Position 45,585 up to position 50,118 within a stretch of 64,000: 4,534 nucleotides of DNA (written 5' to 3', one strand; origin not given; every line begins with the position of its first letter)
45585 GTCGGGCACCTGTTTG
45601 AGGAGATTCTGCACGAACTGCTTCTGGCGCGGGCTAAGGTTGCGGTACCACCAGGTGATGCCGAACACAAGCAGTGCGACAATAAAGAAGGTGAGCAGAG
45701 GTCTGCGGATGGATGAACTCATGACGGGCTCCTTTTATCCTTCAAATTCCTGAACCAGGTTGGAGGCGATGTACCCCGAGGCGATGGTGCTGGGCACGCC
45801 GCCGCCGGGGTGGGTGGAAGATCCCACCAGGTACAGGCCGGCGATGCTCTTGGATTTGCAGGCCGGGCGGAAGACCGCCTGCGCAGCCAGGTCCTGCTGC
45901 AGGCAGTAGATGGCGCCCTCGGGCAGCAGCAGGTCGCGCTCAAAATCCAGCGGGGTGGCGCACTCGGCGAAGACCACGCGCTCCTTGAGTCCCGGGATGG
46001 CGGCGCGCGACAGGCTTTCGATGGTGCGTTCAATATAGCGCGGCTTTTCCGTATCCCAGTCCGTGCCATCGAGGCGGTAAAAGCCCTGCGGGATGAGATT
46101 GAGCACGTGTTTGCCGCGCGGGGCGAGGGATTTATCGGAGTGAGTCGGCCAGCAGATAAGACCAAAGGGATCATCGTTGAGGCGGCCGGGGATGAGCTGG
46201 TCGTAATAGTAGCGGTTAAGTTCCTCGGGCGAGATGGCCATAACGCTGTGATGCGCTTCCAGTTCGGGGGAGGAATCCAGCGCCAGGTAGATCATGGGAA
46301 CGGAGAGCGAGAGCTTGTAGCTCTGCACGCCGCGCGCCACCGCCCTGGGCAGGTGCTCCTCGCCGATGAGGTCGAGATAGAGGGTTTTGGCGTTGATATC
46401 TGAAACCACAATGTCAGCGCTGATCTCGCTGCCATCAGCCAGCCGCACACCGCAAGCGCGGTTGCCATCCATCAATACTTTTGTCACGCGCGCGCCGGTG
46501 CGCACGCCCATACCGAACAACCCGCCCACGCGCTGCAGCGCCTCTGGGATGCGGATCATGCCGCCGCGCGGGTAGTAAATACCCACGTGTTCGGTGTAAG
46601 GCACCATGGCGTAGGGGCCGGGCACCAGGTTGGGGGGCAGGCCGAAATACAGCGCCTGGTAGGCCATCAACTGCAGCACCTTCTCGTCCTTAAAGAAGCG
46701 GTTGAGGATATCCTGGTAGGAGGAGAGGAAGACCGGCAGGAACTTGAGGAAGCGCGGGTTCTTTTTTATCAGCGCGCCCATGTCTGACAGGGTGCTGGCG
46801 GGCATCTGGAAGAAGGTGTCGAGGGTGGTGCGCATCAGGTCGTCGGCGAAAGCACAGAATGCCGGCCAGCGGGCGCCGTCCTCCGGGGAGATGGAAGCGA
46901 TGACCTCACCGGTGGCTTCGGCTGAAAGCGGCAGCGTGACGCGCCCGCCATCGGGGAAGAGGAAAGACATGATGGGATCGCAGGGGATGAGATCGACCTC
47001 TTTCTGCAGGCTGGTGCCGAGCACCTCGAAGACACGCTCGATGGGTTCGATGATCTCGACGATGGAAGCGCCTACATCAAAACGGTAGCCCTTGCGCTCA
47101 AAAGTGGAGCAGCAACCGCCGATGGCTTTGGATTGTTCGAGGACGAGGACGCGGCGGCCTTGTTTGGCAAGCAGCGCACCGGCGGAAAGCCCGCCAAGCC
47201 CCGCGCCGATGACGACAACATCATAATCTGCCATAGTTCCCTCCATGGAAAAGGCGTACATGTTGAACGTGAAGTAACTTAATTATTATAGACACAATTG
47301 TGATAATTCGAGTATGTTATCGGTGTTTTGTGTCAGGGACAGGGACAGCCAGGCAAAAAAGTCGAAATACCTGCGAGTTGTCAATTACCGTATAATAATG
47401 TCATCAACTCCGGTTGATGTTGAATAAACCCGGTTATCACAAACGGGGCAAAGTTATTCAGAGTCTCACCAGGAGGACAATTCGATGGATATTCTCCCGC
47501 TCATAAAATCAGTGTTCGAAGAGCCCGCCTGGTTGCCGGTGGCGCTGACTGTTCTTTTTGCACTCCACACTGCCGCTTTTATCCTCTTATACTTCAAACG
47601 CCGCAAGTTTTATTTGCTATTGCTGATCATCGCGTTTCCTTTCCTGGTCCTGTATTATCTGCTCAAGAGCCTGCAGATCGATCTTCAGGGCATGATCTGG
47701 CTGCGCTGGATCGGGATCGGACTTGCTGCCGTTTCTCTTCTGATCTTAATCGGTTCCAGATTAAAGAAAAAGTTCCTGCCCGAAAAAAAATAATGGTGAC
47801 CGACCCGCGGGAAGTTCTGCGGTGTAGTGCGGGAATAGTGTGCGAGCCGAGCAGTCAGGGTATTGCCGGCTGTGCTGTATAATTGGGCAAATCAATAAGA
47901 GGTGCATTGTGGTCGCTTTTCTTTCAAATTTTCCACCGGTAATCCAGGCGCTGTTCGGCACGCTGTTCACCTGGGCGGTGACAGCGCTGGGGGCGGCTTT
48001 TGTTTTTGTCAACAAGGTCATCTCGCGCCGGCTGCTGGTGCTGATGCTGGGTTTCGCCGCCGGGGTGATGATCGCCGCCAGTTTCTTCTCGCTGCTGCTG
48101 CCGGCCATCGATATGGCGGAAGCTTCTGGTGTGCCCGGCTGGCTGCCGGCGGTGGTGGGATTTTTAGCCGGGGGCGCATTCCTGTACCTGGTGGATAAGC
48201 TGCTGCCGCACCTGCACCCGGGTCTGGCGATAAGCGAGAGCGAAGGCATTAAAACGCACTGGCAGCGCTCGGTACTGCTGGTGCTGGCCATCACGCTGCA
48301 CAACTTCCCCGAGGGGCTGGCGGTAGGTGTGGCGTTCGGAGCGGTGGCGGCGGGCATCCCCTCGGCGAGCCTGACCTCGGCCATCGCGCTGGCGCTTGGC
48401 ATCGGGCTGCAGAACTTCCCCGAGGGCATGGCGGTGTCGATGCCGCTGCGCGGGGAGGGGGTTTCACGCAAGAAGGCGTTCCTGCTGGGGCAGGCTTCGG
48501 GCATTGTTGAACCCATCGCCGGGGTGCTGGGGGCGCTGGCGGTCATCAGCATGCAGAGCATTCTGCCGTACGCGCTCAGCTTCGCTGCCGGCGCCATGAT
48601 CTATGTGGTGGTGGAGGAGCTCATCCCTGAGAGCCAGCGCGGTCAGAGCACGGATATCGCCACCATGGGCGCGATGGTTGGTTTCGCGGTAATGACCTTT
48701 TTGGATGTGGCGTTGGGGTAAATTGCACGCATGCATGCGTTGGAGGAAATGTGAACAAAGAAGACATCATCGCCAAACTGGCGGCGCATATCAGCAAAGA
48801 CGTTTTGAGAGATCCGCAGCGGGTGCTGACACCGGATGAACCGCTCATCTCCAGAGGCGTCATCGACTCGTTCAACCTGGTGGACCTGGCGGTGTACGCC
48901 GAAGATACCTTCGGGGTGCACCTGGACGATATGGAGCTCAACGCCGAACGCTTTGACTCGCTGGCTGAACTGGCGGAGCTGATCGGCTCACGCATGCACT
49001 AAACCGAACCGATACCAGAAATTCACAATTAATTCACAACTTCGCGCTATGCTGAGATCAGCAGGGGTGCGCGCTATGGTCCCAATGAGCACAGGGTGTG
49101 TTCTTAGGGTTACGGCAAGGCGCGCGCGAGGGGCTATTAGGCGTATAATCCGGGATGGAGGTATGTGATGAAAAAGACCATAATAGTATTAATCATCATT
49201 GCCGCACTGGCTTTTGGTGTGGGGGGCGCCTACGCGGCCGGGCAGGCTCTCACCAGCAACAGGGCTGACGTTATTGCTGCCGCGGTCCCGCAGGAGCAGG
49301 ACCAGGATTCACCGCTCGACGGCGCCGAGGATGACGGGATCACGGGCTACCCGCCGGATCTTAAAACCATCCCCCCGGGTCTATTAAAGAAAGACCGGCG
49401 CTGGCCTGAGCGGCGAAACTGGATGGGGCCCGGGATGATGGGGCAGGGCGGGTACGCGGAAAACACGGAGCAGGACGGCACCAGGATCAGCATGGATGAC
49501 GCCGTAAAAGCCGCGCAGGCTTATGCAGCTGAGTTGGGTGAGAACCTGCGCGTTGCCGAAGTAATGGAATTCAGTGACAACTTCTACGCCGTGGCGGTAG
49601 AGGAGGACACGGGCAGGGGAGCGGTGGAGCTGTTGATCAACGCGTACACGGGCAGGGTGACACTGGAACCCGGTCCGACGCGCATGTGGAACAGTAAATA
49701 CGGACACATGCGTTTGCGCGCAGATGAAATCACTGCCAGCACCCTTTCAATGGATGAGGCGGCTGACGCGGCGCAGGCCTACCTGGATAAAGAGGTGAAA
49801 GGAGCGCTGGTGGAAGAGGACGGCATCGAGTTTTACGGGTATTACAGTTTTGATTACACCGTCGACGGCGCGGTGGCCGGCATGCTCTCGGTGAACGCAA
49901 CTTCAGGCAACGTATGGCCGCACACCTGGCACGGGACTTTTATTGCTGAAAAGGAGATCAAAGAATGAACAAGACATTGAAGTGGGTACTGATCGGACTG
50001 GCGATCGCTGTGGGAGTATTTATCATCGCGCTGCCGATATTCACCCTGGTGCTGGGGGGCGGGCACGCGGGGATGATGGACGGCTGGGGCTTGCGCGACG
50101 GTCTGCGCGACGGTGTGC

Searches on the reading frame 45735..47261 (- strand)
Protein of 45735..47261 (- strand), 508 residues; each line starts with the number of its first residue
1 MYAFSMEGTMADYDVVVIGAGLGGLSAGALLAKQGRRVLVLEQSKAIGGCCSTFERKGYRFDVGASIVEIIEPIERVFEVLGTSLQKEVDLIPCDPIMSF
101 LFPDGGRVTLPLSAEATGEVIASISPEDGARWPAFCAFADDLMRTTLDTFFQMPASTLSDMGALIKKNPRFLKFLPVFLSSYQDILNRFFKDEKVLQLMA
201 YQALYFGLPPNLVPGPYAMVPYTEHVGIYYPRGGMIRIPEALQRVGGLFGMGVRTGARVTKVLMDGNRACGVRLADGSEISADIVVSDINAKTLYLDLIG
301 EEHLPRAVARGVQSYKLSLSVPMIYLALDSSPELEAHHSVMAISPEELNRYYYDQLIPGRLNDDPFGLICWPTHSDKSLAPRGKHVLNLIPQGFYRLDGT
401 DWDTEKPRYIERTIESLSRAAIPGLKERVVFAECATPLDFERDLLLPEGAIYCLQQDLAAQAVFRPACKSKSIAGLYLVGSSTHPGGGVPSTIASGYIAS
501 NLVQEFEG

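Call 24: search_protein_families(library=pfam, proteins=[window:45735-47261:-], max_evalue=0.00001)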
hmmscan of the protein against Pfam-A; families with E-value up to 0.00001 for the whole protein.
window:45735-47261:- (508 aa): 7 families
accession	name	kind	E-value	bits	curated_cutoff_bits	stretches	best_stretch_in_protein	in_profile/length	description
PF01593.30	Amino_oxidase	-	3.5e-24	86.3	19.8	1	22-503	1-442/443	Flavin containing amine oxidoreductase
PF13450.12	NAD_binding_8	-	5e-17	62.4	21.9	1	17-79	1-63/68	NAD(P)-binding Rossmann-like domain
PF00890.30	FAD_binding_2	-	2.3e-07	30.8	20.4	1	14-51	1-37/414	FAD binding domain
PF01266.30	DAO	-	2.6e-07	30.9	27.9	0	14-49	1-37/353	FAD dependent oxidoreductase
PF01946.23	Thi4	-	3.5e-07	30.1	26.2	1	8-50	13-56/235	Thi4 family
PF12831.13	FAD_oxidored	-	1.2e-06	28.5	27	1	14-52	1-39/416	FAD dependent oxidoreductase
PF07992.20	Pyr_redox_2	-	3.2e-06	27.2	26.1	0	13-49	1-39/291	Pyridine nucleotide-disulphide oxidoreductase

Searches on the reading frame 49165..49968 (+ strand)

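Call 108: search_protein_families(library=pfam, proteins=[window:49165-49968:+], max_evalue=0.0001)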
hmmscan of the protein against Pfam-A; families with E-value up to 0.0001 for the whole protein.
window:49165-49968:+ (267 aa): 1 family
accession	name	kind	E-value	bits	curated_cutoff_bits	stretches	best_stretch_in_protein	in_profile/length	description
PF03413.25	PepSY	-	2.7e-06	28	24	0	107-166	1-57/60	Peptidase propeptide and YPEB domain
